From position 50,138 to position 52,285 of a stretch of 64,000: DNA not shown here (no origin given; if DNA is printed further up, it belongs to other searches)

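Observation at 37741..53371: Chromosomal operon built only from F-type T4SS accessory envelope proteins (TraF-like, TraH-position protein, 5x TraG_N-like) with no secretion ATPase, pilin, coupling protein or relaxase in view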

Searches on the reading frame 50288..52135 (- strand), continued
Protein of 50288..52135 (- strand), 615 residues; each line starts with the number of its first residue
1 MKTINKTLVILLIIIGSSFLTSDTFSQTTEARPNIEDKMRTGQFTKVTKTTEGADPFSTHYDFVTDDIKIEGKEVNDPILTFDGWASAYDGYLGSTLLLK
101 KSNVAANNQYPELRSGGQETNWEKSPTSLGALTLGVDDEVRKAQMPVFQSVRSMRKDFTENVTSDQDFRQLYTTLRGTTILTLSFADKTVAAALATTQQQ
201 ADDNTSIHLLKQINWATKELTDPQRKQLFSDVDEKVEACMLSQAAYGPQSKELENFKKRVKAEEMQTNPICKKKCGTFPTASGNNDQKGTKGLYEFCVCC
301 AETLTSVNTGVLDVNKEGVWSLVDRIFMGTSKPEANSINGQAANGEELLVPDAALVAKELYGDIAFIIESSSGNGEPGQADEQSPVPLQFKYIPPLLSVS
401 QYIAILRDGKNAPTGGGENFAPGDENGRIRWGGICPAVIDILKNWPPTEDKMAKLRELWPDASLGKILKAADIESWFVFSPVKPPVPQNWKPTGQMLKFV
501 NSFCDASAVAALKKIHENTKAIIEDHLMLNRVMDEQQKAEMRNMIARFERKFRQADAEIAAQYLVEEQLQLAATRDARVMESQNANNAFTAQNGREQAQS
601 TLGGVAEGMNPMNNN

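Call 80: list_cluster_members(proteins=[P0022, P0024, P0028, P0033, P0037, P0042, P0048, P0055, P0067, P0097])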
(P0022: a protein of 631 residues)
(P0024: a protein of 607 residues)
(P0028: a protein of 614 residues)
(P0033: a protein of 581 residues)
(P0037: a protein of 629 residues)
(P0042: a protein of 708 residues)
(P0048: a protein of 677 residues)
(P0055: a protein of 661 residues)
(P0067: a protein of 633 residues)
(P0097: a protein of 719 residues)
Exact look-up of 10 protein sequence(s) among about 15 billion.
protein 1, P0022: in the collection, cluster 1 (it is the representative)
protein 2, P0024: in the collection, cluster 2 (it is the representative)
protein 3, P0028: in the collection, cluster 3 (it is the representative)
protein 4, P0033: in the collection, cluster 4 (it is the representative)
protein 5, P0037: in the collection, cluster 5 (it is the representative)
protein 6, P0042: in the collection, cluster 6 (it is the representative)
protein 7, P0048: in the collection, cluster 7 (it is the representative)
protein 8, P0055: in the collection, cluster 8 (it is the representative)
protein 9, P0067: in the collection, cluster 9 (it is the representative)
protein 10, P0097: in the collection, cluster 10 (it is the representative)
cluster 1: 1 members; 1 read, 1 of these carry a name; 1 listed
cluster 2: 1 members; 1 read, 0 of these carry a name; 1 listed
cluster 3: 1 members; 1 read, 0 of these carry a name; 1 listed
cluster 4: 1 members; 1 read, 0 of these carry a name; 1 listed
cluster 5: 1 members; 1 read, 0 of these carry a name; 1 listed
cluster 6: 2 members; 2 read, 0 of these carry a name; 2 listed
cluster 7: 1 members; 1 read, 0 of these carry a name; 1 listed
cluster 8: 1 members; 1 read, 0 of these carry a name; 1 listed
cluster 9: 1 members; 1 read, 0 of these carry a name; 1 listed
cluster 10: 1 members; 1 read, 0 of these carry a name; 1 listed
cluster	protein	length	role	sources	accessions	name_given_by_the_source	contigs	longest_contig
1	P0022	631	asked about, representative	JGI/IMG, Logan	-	hypothetical protein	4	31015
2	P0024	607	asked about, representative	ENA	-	-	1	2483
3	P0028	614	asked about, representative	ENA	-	-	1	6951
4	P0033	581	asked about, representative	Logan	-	-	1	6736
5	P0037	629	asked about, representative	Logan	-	-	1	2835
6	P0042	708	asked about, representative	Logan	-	-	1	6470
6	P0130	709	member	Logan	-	-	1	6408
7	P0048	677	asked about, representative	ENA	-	-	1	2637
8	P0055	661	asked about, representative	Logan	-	-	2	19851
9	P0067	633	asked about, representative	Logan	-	-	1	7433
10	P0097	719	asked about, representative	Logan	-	-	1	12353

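Call 88: fold_search(model_id=the predicted structure, library=viral)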
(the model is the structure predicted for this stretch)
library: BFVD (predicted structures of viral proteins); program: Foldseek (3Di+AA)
matches with E <= 10: 18; with E <= 0.001: 0
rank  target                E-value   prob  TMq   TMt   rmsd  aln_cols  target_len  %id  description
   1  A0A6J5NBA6            2.8e+00  0.08  0.09  0.26  11.7       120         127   17  Uncharacterized protein [uncultured Caudovirales phage]
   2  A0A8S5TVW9            3.4e+00  0.04  0.06  0.05  23.4       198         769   14  Minor tail protein [Siphoviridae sp. ctmxA102]
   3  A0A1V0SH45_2          3.6e+00  0.01  0.08  0.07  46.5       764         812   10  Uncharacterized protein [Hokovirus HKV1]
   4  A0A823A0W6            3.7e+00  0.12  0.10  0.16  33.9       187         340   10  (no name in the UniProt tables at hand)
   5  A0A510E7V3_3          3.7e+00  0.04  0.13  0.07  46.4       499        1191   13  (no name in the UniProt tables at hand)
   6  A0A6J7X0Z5            4.5e+00  0.05  0.07  0.08  42.2       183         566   16  Uncharacterized protein [uncultured Caudovirales phage]
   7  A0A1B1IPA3            5.0e+00  0.12  0.11  0.38   9.2       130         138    9  (no name in the UniProt tables at hand)
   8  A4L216                5.3e+00  0.03  0.06  0.21  15.5       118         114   14  Uncharacterized protein [Gryllus bimaculatus nudivirus]
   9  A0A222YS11            5.5e+00  0.06  0.15  0.21  36.0       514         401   10  (no name in the UniProt tables at hand)
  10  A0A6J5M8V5            5.5e+00  0.01  0.08  0.05  45.1       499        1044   13  Uncharacterized protein [uncultured Caudovirales phage]
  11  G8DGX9                6.1e+00  0.08  0.12  0.15  18.3       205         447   14  (no name in the UniProt tables at hand)
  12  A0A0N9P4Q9            6.7e+00  0.03  0.08  0.09  45.6       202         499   16  (no name in the UniProt tables at hand)
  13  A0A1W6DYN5            6.7e+00  0.01  0.09  0.10  36.2       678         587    9  Tail length tape measure protein [Aeromonas phage phiA8-29]
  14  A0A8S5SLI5            7.0e+00  0.01  0.09  0.07  31.4       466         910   13  Tail tape measure protein [Siphoviridae sp. ctrCN24]
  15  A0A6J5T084            7.4e+00  0.01  0.08  0.05  44.9       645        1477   10  Uncharacterized protein [uncultured Caudovirales phage]
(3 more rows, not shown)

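Call 100: search_protein_families(library=pfam, proteins=[L032:1995-3188:+], max_evalue=0.01)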
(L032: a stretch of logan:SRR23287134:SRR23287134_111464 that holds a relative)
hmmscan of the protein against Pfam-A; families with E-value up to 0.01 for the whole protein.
L032:1995-3188:+ (397 aa): 1 family
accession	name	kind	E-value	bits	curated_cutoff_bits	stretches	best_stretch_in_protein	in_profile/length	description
PF13905.12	Thioredoxin_8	-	2.9e-05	24.7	27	1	235-323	1-92/94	Thioredoxin-like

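Call 106: find_encoding_contigs(protein=P0020, flank=10000, max_places=1)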
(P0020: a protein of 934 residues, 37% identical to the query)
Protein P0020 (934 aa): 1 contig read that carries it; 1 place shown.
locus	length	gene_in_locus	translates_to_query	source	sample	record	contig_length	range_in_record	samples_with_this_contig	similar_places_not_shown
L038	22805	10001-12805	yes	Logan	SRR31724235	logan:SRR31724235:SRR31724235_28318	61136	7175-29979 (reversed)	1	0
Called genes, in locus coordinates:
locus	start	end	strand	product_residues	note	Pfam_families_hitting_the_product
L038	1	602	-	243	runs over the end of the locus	PF18306:LDcluster4, PF03641:Lysine_decarbox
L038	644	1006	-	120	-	-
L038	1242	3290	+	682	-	PF02534:T4SS-DNA_transf, PF10412:TrwB_AAD_bind, PF12696:TraG-D_C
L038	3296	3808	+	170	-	-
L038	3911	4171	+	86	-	PF09957:VapB_antitoxin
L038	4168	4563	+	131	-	PF01850:PIN (weak)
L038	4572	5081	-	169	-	PF04073:tRNA_edit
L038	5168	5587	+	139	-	PF13279:4HBT_2, PF03061:4HBT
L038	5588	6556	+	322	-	PF01522:Polysacc_deac_1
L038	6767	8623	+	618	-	PF13646:HEAT_2 (faint)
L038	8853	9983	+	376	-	PF13905:Thioredoxin_8 (weak)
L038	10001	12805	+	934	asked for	-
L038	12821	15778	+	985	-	-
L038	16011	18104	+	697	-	-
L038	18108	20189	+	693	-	PF07916:TraG_N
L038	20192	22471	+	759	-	-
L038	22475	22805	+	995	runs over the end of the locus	PF01551:Peptidase_M23 (weak)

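Call 107: find_encoding_contigs(protein=P0019, flank=10000, max_places=1)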
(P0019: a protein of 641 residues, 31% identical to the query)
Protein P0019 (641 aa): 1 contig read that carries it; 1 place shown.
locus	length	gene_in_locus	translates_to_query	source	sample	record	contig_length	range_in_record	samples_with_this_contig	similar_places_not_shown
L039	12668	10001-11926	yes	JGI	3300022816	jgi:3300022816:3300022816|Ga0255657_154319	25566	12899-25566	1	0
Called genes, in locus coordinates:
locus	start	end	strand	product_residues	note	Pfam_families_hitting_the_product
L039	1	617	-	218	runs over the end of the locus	PF18306:LDcluster4, PF03641:Lysine_decarbox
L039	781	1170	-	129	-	-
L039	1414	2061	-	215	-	-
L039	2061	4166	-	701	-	PF02534:T4SS-DNA_transf, PF10412:TrwB_AAD_bind, PF12696:TraG-D_C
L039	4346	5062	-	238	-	PF08241:Methyltransf_11 (weak), PF13649:Methyltransf_25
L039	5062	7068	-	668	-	PF00456:Transketolase_N, PF13292:DXP_synthase_N (weak), PF02779:Transket_pyr, PF22613:Transketolase_C_1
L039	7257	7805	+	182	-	PF00578:AhpC-TSA, PF08534:Redoxin, PF13905:Thioredoxin_8 (weak)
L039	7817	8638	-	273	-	-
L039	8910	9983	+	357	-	-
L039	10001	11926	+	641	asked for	-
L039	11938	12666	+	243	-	?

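Call 111: find_related_loci(query=L038:1242-3290:+, collection=metagenome_contigs, flank=10000)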
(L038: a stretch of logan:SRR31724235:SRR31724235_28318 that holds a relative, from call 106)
Query L038:1242-3290:+ (682 aa) in metagenome_contigs; peptide patterns used: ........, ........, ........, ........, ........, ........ (x = any residue, [..] = any of these).
84 stretches matched a pattern; 4 encode a relative of the query (tblastn E <= 1e-3); 4 distinct loci.
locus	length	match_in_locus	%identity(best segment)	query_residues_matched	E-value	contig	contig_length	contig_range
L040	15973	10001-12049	64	24-655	0e+0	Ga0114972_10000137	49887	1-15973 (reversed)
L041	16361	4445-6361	60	52-662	0e+0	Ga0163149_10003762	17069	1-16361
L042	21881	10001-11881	63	61-664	0e+0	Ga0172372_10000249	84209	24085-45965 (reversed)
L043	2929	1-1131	58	317-664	5e-143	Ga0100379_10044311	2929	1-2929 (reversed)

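Call 113: search_solved_structures(query=L042:7319-9319:+, max_evalue=0.001)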
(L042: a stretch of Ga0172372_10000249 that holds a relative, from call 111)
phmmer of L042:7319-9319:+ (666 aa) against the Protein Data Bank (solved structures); distinct sequences matched with E-value up to 0.001: 87 (the best 60 are shown).
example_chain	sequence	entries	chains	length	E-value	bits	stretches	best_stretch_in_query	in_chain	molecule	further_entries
5idj_A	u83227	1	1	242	1.1e-17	67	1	280-521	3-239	Histidine kinase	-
8vc9_A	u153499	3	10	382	8.9e-17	63.9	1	270-521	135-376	Leptospira virulence regulator B (LvrB) | histidine kinase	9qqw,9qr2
3a0r_A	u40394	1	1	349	2.3e-13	52.7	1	157-482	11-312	Sensor protein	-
3jte_A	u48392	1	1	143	6.3e-12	47.9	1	541-658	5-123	Response regulator receiver protein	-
9jfj_A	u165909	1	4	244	1.6e-11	46.5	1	274-526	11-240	Sensor histidine kinase ZraS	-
2ayz_A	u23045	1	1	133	2.8e-11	45.8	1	542-659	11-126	Sensor kinase protein rcsC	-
2ayx_A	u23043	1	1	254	1.4e-10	43.4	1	541-659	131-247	Sensor kinase protein rcsC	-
3d36_A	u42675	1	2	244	1.6e-10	43.2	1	282-525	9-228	Sporulation kinase B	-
5idm_A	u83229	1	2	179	1.7e-09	39.8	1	354-523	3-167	Cell cycle histidine kinase CckA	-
4gcz_A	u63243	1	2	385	1.8e-09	39.7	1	269-525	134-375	Blue-light photoreceptor, Sensor protein fixL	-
8a7f_A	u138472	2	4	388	9.1e-09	37.5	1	270-524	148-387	Putative Sensory box protein,Sensor protein FixL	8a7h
8a3u_A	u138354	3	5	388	9.1e-09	37.5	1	270-524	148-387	Putative Sensory box protein,Sensor protein FixL | Putative Sensory box protein,Putative Sensory box protein,Sensor protein FixL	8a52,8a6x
3crn_A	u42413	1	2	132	1.1e-08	37.2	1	541-658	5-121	Response regulator receiver domain protein, CheY-like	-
9qjg_A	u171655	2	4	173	5.9e-08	34.8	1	389-521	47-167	histidine kinase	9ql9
9p6i_A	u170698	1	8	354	8.2e-08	34.3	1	257-523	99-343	histidine kinase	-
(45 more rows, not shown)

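Call 114: search_solved_structures(query=L038:1242-3290:+, max_evalue=0.001)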
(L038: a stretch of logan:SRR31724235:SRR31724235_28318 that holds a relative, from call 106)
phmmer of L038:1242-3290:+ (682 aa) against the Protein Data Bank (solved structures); distinct sequences matched with E-value up to 0.001: 0.

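Call 119: search_dna_similar(query=L038:1242-3290:+, collection=plasmids, mode=protein, max_rows=8, max_evalue=0.001)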
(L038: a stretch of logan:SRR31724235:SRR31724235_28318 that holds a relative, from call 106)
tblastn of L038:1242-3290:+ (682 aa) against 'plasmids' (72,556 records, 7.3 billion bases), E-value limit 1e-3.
Records with a match: 1881; places in all: 1948; records where one place covers at least 80% of the query: 0.
Best place of each record, by identity: <60% 1881.
By first word of the organism name: Staphylococcus 176; Bacillus 158; Enterococcus 130; Lactiplantibacillus 96; Campylobacter 72; Phaeobacter 69; Lactococcus 64; Neisseria 52; Pseudosulfitobacter 51; Acinetobacter 47; and 208 more.
By predicted mobility (MOB-suite, as given by PLSDB): conjugative 1351; non-mobilizable 377; mobilizable 153.
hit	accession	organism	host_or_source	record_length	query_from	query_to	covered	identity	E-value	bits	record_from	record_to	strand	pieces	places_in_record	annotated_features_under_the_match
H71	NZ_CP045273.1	Priestia megaterium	pure culture,Paper surface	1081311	29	529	73%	25.3%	3e-18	97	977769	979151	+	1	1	none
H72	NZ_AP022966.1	Bacillus cereus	-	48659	36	542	74%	24.0%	3e-13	81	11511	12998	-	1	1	VirD4-like conjugal transfer protein, CD1115 family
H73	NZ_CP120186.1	Mammaliicoccus sciuri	Canis lupus familiaris,cell ...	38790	6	501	73%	24.1%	1e-20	105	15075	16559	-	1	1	VirD4-like conjugal transfer protein, CD1115 family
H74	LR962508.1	Enterococcus faecalis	-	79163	33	519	71%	24.6%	6e-17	93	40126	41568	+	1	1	none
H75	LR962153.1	Enterococcus faecalis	-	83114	33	519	71%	24.6%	6e-17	93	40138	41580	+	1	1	none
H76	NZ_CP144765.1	Enterococcus faecalis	Homo sapiens,Infected Human Urine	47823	33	519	71%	24.6%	6e-17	93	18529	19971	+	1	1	VirD4-like conjugal transfer protein, CD1115 family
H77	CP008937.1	Candidatus Paracaedimonas acanthamoebae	Acanthamoeba polyphaga HN-3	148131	39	500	68%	25.8%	1e-9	69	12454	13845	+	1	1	hypothetical protein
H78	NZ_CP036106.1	Bacillus mycoides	cell culture,soil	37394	36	542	74%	23.4%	1e-11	76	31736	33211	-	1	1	VirD4-like conjugal transfer protein, CD1115 family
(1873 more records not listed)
